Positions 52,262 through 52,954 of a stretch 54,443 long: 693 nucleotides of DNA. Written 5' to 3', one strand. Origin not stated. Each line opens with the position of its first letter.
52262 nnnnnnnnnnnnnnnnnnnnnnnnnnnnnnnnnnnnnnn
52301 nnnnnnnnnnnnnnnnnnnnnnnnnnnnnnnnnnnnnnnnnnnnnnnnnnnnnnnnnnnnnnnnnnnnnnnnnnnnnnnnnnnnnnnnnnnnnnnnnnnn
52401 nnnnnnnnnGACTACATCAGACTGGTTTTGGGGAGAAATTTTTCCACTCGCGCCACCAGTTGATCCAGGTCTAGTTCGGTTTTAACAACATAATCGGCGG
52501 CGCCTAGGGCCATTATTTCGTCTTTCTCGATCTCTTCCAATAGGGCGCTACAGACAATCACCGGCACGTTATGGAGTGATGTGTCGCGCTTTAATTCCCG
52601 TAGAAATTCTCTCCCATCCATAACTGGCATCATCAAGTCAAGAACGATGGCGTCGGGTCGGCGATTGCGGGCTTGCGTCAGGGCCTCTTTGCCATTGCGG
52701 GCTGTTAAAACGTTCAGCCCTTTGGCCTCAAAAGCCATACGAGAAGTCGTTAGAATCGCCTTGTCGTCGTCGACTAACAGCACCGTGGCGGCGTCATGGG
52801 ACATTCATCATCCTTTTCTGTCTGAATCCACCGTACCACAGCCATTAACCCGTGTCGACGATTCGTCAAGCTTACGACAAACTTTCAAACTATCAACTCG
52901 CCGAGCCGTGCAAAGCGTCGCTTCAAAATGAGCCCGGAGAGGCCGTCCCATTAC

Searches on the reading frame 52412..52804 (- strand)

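Call 47: search_protein_families(library=pfam, proteins=[window:52412-52804:-], max_evalue=0.01)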
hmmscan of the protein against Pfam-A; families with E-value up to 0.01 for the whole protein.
window:52412-52804:- (130 aa): 1 family
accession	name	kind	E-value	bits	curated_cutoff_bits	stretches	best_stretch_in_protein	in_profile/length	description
PF00072.30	Response_reg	-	1.9e-25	89.6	30.2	1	8-120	1-110/111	Response regulator receiver domain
